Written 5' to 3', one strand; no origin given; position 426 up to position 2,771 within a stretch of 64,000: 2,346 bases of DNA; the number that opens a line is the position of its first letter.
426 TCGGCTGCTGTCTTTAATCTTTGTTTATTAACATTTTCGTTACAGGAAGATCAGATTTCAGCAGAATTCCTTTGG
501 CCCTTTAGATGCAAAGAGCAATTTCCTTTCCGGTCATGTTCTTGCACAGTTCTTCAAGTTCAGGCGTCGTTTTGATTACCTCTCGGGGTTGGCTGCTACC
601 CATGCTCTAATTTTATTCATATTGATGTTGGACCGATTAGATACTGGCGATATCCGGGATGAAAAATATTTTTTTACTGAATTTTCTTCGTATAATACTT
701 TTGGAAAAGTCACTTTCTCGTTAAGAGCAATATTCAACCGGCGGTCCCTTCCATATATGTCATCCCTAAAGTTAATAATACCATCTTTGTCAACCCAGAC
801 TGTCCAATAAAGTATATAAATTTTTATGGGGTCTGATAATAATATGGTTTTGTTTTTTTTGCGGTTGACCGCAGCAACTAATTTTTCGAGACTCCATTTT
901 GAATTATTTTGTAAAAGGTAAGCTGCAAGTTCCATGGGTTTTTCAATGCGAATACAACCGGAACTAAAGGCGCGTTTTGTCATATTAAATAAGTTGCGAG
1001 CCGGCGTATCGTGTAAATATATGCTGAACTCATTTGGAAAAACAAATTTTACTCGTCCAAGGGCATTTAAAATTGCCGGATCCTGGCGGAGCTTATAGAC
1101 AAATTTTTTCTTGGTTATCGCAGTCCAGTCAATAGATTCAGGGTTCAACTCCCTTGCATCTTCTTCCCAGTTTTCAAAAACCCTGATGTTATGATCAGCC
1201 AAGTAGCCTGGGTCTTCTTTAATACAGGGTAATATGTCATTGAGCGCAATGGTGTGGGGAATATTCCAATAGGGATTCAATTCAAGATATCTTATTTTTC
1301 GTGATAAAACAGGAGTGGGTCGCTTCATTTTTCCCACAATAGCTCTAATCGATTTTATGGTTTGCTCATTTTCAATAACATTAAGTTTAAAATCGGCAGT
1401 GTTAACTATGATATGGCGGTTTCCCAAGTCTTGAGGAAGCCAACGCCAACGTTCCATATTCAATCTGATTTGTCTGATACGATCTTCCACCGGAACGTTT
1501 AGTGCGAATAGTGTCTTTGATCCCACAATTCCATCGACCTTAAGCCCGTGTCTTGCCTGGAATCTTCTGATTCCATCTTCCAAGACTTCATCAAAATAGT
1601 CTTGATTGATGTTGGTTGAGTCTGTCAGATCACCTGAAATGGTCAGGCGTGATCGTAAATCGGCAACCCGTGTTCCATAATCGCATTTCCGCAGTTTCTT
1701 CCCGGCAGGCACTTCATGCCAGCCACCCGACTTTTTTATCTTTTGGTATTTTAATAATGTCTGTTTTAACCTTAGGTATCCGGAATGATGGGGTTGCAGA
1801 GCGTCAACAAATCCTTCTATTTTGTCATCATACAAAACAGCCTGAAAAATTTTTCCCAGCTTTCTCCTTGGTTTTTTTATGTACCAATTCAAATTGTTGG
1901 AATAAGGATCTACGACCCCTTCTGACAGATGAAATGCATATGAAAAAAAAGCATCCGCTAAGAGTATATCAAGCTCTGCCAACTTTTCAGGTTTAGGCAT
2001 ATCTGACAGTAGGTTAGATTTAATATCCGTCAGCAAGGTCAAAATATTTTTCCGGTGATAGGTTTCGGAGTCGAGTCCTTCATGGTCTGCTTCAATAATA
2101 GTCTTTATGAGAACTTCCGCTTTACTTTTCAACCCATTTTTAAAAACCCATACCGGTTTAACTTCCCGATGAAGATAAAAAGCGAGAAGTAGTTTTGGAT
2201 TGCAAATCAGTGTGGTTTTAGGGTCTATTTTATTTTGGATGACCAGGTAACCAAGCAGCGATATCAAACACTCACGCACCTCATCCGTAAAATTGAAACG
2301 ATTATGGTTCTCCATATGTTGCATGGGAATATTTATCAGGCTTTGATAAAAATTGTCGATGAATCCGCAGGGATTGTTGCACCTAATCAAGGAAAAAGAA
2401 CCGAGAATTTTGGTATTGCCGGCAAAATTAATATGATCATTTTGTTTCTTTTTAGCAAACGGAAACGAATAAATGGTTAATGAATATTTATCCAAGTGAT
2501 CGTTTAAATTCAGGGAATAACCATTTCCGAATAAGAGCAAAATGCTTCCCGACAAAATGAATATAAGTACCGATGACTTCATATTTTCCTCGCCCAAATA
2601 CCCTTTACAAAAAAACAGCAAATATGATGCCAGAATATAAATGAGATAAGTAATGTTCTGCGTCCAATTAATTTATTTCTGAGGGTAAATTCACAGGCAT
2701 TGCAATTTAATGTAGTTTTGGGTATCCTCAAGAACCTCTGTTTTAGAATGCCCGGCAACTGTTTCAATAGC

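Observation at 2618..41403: Eight sigma-54 promoter-like motifs arranged as four divergent pairs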

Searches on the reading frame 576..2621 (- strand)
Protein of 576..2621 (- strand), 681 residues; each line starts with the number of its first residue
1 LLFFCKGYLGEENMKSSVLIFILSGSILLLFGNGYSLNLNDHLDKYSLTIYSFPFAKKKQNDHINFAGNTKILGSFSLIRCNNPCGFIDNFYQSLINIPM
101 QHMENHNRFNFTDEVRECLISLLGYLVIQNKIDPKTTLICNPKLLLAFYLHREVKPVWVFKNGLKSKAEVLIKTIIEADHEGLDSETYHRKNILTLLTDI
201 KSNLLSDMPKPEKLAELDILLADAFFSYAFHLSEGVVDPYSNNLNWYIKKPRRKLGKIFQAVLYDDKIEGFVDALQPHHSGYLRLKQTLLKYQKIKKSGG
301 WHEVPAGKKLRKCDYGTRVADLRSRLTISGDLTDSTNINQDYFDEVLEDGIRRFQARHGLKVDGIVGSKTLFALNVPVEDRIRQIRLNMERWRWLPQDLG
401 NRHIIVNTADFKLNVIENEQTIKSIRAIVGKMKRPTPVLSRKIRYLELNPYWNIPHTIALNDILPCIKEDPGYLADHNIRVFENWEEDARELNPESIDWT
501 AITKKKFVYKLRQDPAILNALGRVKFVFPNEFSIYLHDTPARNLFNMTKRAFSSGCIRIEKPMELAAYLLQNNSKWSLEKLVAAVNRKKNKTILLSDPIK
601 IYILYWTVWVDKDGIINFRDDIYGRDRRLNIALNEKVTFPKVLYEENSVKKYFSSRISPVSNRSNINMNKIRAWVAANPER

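Call 16: search_protein_families(library=pfam, proteins=[window:576-2621:-], max_evalue=0.01)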
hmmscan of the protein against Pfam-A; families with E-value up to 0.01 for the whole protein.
window:576-2621:- (681 aa): 3 families
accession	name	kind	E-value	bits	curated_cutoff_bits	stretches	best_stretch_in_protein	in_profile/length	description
PF20142.4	Scaffold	-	4.5e-31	108.8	24.6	1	144-289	2-139/139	Scaffold domain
PF03734.19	YkuD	-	1.1e-23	84.9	23.4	1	402-571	2-140/146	L,D-transpeptidase catalytic domain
PF01471.23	PG_binding_1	-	3.1e-11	43.7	23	1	316-374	2-57/57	Putative peptidoglycan binding domain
